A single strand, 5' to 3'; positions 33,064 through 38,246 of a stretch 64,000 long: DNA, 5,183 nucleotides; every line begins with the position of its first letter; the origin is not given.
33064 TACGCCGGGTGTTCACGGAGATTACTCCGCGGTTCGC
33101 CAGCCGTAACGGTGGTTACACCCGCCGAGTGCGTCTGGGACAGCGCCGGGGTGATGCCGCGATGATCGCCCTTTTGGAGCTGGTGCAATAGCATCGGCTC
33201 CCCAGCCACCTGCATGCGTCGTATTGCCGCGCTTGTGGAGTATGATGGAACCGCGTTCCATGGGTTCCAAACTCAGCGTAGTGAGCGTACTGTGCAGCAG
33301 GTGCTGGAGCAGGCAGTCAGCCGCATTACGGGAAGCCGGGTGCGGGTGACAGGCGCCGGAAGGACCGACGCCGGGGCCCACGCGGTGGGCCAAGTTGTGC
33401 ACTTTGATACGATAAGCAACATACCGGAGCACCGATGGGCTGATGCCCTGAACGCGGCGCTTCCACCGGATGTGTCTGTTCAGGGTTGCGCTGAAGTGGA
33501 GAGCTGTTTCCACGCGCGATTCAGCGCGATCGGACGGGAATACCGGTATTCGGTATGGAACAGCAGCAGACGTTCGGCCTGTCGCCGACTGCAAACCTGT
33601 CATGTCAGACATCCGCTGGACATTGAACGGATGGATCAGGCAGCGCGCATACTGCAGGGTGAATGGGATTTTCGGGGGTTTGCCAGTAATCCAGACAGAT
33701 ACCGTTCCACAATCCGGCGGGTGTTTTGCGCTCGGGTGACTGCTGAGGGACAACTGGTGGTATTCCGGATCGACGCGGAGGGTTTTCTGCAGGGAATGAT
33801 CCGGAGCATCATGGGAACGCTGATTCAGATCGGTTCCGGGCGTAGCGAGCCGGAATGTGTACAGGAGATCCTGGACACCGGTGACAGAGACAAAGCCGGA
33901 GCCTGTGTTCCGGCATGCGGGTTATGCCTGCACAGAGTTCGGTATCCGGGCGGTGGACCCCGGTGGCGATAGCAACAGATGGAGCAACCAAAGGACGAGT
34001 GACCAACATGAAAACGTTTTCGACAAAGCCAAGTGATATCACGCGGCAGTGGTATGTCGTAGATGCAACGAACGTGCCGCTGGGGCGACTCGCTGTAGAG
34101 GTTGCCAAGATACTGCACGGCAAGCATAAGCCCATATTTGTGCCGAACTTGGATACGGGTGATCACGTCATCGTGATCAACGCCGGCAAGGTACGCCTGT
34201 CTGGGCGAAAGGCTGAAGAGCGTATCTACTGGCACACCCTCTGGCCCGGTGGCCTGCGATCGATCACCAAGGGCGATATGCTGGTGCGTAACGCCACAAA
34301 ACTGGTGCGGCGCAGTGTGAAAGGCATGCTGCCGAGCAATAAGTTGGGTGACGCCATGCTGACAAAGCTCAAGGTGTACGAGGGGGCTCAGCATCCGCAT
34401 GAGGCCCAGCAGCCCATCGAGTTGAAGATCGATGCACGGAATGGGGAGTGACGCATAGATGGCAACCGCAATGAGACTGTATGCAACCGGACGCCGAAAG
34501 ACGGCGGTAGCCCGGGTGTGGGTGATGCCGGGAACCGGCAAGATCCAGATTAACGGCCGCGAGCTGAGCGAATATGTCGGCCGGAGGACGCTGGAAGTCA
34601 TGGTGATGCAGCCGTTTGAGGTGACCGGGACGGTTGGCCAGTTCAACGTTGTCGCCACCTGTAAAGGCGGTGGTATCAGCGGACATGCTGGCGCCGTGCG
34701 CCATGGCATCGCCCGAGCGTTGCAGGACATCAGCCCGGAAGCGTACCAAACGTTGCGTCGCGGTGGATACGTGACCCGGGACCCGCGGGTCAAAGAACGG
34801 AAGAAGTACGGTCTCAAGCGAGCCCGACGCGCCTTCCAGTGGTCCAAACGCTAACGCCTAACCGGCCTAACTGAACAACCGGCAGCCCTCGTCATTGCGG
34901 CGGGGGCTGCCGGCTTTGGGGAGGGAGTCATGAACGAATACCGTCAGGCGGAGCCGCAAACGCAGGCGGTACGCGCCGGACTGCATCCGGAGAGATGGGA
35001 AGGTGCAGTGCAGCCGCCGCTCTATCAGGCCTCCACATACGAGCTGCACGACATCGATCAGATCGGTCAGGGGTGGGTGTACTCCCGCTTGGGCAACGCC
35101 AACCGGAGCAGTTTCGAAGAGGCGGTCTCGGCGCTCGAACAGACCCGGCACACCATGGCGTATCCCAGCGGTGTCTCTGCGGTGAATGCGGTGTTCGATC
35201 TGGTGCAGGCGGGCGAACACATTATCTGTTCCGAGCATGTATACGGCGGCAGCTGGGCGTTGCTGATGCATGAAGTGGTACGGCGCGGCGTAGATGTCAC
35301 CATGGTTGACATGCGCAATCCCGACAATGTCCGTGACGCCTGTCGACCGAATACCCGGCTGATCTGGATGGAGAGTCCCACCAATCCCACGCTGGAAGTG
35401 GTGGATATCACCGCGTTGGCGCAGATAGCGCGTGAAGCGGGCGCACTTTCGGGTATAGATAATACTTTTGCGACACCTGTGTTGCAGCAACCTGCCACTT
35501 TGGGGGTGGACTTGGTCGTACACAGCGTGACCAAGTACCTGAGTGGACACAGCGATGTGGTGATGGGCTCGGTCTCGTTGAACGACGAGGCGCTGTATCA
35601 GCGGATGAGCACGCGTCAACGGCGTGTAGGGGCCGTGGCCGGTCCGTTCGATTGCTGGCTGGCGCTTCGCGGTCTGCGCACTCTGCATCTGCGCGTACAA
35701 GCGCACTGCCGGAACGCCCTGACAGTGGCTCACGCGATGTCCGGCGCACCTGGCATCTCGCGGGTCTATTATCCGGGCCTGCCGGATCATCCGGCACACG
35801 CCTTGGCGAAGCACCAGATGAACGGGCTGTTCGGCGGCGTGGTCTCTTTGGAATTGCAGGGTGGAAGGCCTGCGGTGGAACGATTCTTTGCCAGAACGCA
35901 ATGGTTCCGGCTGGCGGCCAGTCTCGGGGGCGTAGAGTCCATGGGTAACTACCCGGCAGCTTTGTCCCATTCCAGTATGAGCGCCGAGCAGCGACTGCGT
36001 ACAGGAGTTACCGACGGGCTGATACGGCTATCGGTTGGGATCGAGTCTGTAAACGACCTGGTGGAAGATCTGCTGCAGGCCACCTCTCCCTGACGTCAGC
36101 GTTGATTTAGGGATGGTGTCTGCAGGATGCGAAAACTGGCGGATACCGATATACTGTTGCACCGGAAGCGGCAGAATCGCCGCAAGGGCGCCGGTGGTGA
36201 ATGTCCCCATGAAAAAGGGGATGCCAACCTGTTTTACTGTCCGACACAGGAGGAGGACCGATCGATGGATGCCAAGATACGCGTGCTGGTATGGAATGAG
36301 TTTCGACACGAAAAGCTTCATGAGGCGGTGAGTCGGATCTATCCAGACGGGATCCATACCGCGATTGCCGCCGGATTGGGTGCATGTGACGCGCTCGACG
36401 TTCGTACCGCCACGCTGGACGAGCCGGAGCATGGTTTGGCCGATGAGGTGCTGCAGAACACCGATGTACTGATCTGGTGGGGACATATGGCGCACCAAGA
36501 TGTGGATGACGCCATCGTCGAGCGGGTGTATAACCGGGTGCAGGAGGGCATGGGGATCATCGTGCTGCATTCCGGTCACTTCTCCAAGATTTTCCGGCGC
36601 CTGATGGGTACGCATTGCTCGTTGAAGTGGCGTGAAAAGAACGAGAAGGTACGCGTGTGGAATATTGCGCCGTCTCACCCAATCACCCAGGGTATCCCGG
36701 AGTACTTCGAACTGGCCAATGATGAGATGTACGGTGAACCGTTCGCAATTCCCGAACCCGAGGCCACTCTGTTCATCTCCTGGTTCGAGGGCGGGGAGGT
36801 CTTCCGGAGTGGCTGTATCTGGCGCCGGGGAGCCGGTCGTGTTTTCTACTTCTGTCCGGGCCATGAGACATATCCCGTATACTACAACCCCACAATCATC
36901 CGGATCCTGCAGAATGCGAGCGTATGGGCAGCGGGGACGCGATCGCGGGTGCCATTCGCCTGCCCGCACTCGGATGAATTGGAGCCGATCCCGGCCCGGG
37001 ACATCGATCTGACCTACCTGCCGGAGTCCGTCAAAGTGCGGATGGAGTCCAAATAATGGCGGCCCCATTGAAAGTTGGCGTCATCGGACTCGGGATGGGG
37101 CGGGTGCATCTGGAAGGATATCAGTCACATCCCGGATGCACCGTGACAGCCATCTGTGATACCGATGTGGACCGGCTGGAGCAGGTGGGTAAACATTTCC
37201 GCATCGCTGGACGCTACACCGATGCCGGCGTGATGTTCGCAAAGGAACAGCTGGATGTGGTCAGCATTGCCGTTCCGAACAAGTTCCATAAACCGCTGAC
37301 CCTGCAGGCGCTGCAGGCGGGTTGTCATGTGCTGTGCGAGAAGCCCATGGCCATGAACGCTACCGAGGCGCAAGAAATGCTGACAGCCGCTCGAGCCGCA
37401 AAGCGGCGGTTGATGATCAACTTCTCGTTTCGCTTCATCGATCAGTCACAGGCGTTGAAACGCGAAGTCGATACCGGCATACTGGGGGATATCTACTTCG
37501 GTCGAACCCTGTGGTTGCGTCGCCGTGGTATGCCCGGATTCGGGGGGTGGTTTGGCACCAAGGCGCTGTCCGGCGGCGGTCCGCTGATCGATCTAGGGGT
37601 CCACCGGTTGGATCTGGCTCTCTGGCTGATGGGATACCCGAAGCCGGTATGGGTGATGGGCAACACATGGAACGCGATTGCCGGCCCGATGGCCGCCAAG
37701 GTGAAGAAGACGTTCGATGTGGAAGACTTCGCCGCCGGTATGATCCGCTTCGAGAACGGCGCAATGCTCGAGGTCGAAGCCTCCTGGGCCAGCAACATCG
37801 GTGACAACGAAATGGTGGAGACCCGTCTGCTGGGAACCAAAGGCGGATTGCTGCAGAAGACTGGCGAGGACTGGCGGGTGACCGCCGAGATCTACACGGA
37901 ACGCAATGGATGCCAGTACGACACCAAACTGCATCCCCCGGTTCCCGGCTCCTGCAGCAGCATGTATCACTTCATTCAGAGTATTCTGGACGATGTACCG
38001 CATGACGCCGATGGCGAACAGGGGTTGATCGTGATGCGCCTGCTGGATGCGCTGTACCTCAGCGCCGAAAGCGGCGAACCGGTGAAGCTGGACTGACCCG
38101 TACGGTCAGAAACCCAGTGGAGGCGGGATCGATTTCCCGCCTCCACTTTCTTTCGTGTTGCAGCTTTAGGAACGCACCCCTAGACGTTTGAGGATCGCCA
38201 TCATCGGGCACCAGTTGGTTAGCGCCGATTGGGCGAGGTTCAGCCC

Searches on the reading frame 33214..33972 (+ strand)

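Call 23: search_protein_families(library=pfam, proteins=[window:33214-33972:+], max_evalue=0.00001)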
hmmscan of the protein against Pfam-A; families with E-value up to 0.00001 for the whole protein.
window:33214-33972:+ (252 aa): 1 family
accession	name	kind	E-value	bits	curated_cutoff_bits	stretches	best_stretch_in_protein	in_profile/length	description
PF01416.25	PseudoU_synth_1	-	6.8e-41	139.6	23.3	2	143-245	1-108/108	tRNA pseudouridine synthase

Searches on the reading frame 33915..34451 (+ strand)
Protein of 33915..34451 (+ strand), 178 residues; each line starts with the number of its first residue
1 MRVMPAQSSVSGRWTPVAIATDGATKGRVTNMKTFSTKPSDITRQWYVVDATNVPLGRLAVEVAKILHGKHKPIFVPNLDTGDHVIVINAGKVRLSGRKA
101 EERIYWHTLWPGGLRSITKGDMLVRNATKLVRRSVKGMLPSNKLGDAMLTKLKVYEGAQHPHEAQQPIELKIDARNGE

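Call 24: search_protein_families(library=pfam, proteins=[window:33915-34451:+], max_evalue=0.00001)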
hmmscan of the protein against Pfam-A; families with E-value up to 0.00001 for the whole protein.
window:33915-34451:+ (178 aa): 1 family
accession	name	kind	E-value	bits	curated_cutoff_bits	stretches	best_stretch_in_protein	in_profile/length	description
PF00572.24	Ribosomal_L13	-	2e-42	144.5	23.8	1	44-161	1-119/119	Ribosomal protein L13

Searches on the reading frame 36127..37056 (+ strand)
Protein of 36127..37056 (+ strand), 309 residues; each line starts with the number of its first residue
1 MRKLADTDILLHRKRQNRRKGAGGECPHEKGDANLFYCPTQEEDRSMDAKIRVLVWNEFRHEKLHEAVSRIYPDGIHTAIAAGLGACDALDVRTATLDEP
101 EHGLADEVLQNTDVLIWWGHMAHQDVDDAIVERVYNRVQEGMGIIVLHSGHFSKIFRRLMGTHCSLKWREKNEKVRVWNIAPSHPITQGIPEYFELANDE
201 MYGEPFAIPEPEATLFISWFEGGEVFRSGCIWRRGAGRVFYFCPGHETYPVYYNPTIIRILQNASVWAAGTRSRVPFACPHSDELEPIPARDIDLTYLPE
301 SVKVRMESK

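Call 23: search_protein_families(library=pfam, proteins=[window:36127-37056:+], max_evalue=0.00001)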
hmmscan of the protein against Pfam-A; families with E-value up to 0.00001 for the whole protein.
window:36127-37056:+ (309 aa): 1 family
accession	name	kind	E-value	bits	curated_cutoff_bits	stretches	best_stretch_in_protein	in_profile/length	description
PF06283.17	ThuA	-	1.1e-37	130.8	33.4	1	52-268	1-209/209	Trehalose utilisation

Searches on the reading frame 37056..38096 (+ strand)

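Call 23: search_protein_families(library=pfam, proteins=[window:37056-38096:+], max_evalue=0.00001)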
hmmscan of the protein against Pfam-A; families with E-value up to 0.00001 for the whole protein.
window:37056-38096:+ (346 aa): 3 families
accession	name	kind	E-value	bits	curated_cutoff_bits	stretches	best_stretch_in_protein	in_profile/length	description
PF01408.29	GFO_IDH_MocA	-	3.6e-29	102.3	24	1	5-123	1-120/120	Oxidoreductase family, NAD-binding Rossmann fold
PF22725.1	GFO_IDH_MocA_C3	-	1.2e-24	87.1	27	1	132-265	2-123/124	GFO/IDH/MocA C-terminal domain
PF02894.22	GFO_IDH_MocA_C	-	4e-22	79.5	22.9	1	135-345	1-218/218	Oxidoreductase family, C-terminal alpha/beta domain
